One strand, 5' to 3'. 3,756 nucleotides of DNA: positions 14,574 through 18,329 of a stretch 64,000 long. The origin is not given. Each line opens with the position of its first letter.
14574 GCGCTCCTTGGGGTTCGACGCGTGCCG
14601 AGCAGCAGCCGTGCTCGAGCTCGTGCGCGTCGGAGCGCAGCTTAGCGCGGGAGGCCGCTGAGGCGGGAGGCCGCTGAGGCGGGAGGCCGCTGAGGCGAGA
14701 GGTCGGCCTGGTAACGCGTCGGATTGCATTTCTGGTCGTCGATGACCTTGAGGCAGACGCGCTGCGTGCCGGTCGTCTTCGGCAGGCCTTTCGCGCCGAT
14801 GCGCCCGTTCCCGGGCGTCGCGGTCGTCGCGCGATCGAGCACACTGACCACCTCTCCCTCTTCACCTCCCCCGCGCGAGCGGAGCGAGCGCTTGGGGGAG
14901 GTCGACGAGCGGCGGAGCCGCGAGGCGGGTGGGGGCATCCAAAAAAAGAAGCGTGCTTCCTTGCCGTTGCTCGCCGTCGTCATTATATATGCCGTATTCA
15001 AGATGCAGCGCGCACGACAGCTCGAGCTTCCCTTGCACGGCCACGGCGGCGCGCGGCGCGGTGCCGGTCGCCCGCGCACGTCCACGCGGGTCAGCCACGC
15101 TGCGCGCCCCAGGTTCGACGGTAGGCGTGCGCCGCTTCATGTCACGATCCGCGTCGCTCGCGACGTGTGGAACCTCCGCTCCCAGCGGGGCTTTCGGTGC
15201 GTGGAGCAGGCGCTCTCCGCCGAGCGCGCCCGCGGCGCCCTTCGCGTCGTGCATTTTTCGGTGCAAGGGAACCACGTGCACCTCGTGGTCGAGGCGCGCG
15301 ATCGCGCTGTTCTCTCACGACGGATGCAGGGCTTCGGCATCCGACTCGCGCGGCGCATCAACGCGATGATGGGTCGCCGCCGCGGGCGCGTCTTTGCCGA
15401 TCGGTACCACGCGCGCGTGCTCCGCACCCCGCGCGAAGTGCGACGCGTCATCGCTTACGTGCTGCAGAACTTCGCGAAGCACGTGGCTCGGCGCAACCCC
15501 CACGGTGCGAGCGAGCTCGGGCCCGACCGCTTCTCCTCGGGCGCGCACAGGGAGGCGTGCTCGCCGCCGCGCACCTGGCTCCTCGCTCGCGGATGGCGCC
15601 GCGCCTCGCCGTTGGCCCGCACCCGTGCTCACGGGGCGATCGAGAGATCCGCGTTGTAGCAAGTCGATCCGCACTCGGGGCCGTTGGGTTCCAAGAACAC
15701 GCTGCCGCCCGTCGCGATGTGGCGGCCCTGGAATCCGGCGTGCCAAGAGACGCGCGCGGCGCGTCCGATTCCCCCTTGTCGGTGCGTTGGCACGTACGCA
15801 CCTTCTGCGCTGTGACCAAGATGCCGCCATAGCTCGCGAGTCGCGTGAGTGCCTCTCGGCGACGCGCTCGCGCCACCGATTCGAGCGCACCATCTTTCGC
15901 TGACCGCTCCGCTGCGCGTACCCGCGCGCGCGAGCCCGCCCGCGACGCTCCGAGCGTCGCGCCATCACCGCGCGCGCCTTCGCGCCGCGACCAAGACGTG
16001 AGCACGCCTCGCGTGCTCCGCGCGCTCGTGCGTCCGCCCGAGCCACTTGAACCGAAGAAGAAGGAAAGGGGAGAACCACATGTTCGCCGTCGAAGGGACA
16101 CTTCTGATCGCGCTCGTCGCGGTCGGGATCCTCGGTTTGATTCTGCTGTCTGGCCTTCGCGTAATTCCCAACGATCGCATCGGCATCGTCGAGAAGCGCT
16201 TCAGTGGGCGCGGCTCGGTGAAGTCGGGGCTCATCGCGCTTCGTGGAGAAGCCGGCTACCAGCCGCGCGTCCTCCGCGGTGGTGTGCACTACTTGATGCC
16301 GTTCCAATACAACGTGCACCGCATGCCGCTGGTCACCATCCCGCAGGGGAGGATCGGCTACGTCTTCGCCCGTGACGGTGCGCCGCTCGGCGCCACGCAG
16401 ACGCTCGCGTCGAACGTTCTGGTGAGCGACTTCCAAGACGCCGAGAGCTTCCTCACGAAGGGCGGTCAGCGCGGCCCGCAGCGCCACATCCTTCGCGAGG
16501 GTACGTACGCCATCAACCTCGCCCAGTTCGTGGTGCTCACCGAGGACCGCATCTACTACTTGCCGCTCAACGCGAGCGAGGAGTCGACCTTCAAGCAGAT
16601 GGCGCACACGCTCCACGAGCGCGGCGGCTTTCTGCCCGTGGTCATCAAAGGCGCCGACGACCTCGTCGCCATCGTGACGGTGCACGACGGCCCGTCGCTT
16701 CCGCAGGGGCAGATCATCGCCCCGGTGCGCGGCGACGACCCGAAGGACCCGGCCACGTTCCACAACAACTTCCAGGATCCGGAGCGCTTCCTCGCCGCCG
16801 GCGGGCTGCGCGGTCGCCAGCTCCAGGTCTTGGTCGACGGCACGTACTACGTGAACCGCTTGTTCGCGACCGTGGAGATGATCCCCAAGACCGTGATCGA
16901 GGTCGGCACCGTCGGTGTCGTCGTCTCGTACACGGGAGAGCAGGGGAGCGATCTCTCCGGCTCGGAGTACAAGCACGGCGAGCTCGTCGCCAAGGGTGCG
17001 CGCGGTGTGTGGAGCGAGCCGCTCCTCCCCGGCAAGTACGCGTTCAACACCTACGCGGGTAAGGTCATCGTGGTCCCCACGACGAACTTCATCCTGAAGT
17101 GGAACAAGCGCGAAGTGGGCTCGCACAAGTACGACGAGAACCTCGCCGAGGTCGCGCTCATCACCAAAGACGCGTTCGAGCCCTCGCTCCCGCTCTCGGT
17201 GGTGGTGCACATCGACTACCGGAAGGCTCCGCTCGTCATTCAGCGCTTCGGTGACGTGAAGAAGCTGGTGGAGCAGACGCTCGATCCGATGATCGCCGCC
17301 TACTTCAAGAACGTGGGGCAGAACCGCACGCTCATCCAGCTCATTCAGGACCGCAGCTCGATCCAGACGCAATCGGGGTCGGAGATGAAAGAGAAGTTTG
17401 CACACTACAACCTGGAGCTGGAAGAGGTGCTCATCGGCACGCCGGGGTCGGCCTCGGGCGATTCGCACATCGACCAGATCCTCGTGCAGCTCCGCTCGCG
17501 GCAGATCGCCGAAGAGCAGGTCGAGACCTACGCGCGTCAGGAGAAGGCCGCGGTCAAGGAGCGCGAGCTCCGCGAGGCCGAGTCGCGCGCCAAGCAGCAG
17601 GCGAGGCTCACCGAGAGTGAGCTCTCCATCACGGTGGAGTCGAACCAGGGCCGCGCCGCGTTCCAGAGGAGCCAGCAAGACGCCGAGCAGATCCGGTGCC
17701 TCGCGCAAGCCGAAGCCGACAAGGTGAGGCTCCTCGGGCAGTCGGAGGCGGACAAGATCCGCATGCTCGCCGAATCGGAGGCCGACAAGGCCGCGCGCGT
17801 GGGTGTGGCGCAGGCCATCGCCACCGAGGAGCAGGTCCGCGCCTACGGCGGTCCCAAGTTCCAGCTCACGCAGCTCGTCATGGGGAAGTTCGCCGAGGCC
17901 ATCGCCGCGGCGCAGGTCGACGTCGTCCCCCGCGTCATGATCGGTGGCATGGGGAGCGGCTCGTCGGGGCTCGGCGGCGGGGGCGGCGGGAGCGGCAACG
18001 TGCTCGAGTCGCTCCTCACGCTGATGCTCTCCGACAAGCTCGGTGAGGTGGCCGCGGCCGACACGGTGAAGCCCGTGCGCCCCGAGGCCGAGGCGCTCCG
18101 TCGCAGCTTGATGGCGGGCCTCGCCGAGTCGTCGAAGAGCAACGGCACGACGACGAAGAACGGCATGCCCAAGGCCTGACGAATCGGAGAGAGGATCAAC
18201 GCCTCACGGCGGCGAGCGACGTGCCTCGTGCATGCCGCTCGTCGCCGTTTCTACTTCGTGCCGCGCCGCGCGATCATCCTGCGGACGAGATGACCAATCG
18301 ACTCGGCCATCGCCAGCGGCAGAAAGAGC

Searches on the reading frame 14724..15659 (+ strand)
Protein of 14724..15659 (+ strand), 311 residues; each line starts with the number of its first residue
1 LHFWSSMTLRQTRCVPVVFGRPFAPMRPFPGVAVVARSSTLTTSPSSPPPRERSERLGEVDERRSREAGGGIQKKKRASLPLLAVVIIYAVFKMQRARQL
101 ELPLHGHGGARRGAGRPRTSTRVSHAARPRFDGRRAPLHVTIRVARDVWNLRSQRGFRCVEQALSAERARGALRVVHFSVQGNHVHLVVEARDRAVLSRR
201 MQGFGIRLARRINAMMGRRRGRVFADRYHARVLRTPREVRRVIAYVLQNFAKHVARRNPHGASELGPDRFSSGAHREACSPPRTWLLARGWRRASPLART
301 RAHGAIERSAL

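Call 33: search_protein_families(library=pfam, proteins=[window:14724-15659:+], max_evalue=0.001)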
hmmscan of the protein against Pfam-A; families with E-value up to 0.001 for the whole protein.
window:14724-15659:+ (311 aa): 1 family
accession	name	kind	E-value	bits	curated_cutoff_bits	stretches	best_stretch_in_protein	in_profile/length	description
PF01797.21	Y1_Tnp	-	3.8e-05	24.2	23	1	172-246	40-118/121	Transposase IS200 like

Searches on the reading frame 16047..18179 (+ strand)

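Call 33: search_protein_families(library=pfam, proteins=[window:16047-18179:+], max_evalue=0.001)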
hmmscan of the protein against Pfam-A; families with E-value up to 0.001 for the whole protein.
window:16047-18179:+ (710 aa): 1 family
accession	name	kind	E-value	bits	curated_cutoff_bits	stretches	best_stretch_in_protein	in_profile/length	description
PF01145.31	Band_7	-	1.7e-16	61.2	23.6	1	283-496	2-169/176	SPFH domain / Band 7 family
